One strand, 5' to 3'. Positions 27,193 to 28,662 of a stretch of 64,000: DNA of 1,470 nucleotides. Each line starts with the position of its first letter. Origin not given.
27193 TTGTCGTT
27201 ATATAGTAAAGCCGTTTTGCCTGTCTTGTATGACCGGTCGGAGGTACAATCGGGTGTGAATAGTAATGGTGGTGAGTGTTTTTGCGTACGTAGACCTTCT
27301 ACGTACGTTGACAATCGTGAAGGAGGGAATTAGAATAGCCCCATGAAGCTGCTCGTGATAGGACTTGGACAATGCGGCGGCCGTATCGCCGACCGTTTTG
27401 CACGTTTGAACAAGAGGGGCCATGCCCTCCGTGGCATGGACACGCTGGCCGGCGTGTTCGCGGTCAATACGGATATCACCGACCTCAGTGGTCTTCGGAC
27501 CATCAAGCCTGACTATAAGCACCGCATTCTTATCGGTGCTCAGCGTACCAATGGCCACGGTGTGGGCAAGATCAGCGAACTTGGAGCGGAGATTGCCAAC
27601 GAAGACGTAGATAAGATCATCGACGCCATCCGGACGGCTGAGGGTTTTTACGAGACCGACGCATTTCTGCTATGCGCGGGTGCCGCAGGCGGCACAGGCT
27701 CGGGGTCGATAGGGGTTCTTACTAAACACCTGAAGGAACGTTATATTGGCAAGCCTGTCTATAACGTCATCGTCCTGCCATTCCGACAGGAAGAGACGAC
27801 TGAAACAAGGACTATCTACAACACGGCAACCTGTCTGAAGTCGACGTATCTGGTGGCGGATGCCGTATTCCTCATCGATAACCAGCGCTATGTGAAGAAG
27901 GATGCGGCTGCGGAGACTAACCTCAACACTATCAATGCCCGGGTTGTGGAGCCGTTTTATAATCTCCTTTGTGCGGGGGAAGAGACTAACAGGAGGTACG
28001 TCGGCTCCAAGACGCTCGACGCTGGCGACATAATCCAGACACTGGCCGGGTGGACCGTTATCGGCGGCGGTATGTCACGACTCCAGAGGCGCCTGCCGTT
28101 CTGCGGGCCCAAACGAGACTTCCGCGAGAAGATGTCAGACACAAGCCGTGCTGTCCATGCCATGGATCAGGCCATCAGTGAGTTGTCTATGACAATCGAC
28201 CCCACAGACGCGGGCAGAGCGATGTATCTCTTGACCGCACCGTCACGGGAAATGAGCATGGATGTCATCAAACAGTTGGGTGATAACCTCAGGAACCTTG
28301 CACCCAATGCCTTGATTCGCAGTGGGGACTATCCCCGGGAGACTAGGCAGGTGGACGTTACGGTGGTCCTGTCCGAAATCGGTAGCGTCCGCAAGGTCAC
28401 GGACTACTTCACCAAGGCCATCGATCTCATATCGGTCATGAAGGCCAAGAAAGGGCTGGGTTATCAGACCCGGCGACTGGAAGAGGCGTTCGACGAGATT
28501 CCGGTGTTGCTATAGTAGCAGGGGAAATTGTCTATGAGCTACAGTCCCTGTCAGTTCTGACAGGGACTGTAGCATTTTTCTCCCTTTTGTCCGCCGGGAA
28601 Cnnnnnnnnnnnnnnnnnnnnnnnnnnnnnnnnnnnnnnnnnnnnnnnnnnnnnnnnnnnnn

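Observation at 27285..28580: Second tubulin/FtsZ-superfamily GTPase with CetZ-like features in a bacterium, under a consensus leaderless promoter with a palindromic operator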

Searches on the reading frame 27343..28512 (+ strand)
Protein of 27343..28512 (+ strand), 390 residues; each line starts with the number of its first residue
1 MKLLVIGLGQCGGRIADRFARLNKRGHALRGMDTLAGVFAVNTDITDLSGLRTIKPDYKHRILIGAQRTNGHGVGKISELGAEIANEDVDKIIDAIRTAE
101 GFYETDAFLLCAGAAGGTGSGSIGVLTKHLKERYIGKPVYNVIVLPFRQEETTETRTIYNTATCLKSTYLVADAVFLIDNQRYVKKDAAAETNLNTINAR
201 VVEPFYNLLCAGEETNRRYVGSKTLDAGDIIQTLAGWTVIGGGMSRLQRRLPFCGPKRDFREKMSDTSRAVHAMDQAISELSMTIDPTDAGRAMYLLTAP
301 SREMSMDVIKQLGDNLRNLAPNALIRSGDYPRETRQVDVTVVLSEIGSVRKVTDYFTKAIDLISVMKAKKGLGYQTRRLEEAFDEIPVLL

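Call 7: search_protein_families(library=pfam, proteins=[window:27343-28512:+], max_evalue=1)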
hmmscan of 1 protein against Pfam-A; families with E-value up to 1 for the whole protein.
window:27343-28512:+ (390 aa): 2 families
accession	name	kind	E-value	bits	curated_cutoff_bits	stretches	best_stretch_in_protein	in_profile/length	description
PF00091.31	Tubulin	-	4.8e-32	112.2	33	1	3-183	2-185/190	Tubulin/FtsZ family, GTPase domain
PF21011.2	CetZ_C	-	2.8e-14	53.4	21.6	1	192-360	6-179/180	Tubulin-like CetZ, C-terminal domain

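Call 8: search_protein_families(library=ncbifam, proteins=[window:27343-28512:+], max_evalue=1)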
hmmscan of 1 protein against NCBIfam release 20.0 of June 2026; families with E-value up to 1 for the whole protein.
window:27343-28512:+ (390 aa): 2 families
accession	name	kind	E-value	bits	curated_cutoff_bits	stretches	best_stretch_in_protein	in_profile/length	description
TIGR00065.1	ftsZ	equivalog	1.4e-16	60.8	295.2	1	2-185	19-177/353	cell division protein FtsZ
NF047600.1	SerpalmtaseCFB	equivalog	0.13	10.9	640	1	35-94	179-235/395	serine palmitoyltransferase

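Call 9: search_solved_structures(query=window:27343-28512:+, max_evalue=0.01, show_alignments=2)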
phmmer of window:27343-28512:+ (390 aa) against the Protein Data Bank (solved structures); distinct sequences matched with E-value up to 0.01: 149 (the best 60 are shown).
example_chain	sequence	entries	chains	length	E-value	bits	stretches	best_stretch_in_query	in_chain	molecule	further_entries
4b46_A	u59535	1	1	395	3e-40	141.8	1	1-360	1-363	CELL DIVISION PROTEIN FTSZ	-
4b45_A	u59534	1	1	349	2.5e-24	89.4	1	1-363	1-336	CELL DIVISION PROTEIN FTSZ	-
3zid_A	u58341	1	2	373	3.6e-15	59.3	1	2-243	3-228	TUBULIN/FTSZ, GTPASE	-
2r6r_1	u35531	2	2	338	6.7e-12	48.5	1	29-181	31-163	Cell division protein ftsZ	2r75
8va2_g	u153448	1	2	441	7.7e-10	41.7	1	83-230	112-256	Tubulin gamma-1 chain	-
7as4_1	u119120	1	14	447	8e-10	41.7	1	83-230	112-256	Tubulin gamma-1 chain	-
9g3x_g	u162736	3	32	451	8.2e-10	41.7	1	83-230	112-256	Tubulin gamma chain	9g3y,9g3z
7qj0_U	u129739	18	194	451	8.2e-10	41.6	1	83-230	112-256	Tubulin gamma-1 chain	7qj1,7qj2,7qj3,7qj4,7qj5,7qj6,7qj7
8vrd_a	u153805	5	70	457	8.6e-10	41.6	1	83-230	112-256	Tubulin gamma-1 chain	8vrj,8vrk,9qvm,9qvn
6tf9_TP1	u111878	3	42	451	1.2e-09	41.1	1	83-230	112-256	Tubulin gamma-1 chain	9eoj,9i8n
6v5v_g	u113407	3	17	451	1.8e-09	40.5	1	83-230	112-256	Tubulin gamma-1 chain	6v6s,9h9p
1z5v_A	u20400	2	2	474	2.1e-09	40.3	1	83-230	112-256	Tubulin gamma-1 chain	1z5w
9i8g_a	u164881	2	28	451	2.1e-09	40.3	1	83-230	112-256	Tubulin gamma-1 chain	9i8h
3cb2_A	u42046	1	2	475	2.1e-09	40.3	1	83-230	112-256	tubulin gamma-1 chain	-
9v7v_A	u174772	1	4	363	1e-08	38.1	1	2-195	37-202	Cell division protein FtsZ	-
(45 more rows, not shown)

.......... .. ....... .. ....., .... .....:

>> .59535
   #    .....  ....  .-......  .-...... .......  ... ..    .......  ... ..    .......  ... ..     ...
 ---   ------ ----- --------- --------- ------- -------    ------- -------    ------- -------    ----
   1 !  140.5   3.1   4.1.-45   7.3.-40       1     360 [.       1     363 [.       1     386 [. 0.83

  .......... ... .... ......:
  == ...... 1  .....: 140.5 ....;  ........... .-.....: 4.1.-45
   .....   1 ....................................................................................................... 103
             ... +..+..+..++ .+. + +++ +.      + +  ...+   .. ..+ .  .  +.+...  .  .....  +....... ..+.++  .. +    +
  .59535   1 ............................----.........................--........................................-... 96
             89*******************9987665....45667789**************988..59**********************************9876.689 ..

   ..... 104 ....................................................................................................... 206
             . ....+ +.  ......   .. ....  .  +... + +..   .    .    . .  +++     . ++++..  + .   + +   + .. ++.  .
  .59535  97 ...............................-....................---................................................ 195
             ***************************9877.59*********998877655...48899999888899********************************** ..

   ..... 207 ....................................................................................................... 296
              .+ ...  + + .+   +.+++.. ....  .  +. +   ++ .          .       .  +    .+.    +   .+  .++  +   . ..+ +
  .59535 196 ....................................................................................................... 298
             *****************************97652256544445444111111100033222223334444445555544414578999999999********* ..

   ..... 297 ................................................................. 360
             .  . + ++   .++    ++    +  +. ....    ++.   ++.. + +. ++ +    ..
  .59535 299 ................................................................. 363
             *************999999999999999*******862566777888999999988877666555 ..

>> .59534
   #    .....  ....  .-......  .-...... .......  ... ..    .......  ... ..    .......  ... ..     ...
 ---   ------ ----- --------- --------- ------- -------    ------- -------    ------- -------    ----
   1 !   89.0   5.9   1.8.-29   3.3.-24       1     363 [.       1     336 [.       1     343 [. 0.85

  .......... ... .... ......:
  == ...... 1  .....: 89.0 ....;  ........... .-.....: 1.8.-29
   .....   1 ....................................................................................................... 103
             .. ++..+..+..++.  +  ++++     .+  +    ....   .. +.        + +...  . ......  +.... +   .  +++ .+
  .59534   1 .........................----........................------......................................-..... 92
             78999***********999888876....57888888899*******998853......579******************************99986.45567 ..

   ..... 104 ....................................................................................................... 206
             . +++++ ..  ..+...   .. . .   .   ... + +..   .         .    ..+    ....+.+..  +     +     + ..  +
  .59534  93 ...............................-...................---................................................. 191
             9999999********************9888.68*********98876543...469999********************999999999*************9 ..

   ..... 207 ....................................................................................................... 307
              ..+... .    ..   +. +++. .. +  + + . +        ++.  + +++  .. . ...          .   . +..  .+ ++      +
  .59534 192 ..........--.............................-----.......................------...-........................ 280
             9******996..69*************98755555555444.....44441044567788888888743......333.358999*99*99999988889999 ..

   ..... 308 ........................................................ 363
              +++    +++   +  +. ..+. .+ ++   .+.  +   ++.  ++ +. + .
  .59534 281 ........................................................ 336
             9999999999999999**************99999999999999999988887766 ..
